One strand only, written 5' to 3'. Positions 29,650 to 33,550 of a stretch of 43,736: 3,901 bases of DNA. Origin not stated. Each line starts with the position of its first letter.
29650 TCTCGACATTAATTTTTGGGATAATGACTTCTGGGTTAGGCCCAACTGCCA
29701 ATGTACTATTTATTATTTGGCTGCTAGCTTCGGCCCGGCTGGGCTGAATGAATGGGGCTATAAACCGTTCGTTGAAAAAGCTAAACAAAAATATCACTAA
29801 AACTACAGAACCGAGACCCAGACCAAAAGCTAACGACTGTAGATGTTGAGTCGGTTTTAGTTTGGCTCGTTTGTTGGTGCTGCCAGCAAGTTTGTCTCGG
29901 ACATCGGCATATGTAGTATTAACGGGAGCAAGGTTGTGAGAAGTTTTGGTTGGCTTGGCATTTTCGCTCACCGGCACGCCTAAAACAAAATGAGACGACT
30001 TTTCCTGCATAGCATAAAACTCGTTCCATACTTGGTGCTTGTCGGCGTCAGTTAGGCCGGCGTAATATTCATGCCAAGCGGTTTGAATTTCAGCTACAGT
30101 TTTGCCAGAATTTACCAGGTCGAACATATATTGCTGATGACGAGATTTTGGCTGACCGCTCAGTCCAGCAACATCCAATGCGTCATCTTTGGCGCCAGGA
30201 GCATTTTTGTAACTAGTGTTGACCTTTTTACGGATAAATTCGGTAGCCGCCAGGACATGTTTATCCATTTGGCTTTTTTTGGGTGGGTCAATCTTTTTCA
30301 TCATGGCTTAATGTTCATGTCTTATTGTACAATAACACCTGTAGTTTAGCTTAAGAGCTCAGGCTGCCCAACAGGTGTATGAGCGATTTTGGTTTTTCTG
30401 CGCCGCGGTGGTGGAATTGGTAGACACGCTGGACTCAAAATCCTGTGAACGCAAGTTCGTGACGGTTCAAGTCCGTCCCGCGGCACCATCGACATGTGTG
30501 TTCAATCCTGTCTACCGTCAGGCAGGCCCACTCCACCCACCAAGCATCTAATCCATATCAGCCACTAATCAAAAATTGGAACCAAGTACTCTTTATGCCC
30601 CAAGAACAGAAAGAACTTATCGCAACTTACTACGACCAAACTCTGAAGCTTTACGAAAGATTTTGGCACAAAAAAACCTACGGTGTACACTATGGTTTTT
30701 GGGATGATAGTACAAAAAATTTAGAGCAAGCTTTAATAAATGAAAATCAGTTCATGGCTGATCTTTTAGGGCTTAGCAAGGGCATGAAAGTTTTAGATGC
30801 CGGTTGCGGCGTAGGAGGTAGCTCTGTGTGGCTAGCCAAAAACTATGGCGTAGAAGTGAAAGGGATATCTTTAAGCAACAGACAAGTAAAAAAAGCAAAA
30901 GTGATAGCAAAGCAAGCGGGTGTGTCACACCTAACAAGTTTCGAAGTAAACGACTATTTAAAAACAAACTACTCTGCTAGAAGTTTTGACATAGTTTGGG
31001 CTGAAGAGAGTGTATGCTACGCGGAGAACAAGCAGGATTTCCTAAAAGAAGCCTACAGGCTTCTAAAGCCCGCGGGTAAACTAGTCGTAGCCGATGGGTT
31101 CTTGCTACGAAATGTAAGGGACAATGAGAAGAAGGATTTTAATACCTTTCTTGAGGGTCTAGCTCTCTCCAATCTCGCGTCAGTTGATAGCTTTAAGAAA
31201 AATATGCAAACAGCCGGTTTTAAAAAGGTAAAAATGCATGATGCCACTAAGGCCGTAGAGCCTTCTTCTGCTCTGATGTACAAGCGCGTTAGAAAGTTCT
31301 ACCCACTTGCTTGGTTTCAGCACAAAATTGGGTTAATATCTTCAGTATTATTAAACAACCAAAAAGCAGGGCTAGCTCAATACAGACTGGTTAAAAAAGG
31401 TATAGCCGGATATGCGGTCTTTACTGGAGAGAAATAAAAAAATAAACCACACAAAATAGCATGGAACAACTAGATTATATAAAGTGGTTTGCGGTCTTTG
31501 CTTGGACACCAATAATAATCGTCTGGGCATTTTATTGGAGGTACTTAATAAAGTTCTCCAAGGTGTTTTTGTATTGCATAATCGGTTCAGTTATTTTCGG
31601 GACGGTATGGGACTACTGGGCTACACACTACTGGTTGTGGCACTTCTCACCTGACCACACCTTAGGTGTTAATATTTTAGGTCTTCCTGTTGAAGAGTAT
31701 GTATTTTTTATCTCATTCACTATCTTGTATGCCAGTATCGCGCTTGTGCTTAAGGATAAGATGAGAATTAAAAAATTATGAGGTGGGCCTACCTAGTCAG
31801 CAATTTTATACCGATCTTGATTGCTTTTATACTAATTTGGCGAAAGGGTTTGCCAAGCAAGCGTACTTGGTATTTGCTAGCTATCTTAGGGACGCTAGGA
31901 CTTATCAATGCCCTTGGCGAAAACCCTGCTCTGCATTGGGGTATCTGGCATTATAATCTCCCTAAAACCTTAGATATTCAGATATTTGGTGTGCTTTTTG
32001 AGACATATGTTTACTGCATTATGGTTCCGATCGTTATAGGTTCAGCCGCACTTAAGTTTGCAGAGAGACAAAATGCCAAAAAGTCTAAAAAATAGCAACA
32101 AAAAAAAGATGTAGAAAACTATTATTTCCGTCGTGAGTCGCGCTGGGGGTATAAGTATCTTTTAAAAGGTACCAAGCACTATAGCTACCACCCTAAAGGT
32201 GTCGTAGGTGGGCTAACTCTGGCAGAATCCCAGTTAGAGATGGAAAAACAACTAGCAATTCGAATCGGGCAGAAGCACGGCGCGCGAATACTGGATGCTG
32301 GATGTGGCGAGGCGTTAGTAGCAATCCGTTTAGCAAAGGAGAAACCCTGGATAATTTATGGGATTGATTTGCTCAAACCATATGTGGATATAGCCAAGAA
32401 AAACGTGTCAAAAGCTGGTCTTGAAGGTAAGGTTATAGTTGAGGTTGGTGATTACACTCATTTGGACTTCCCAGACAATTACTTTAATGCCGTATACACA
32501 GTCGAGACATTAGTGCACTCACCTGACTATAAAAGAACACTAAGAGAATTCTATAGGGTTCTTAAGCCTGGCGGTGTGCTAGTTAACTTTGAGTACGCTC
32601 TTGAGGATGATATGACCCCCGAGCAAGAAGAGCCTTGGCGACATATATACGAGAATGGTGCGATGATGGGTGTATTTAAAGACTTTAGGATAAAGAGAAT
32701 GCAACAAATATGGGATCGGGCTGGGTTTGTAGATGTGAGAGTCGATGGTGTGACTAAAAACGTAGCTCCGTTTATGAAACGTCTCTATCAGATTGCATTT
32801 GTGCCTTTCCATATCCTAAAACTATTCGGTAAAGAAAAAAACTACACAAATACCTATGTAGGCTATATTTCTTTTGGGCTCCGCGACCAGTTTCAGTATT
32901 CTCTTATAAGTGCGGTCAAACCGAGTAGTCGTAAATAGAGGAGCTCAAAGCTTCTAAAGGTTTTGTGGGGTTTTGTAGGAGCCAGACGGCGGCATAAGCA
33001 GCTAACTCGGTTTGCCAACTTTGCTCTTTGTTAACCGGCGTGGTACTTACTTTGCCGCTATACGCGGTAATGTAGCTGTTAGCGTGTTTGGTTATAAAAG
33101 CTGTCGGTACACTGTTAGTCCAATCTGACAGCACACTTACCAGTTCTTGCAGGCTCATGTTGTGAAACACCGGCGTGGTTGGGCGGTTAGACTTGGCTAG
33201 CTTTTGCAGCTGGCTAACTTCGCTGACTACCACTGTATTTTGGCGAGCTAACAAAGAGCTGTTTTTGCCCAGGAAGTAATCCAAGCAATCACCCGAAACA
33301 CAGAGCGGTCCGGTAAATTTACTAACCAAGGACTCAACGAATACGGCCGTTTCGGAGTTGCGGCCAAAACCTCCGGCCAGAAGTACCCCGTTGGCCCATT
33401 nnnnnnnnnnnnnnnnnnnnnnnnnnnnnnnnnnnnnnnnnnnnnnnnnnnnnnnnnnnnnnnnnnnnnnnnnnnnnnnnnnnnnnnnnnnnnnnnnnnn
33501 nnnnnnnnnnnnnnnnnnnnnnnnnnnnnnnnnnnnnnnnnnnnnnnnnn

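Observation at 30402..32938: tRNA-Leu-adjacent methyltransferase / split lycopene-cyclase-domain / methyltransferase cassette with no carotenoid context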

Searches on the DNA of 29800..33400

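Call 85: search_rna_families(source=window, start=29800, end=33400, threshold=evalue, max_evalue=1)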
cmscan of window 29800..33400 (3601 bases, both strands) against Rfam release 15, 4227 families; matches with E-value up to 1: 2.
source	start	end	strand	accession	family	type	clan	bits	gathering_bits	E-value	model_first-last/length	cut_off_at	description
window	30402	30485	+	RF00005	tRNA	Gene; tRNA;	CL00001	56.5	29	9.3e-11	1-71/71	no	tRNA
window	30402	30484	+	RF01684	mascRNA-menRNA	Gene;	-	21.7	42.5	0.42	1-56/56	no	MALAT1-associated small cytoplasmic RNA/MEN beta RNA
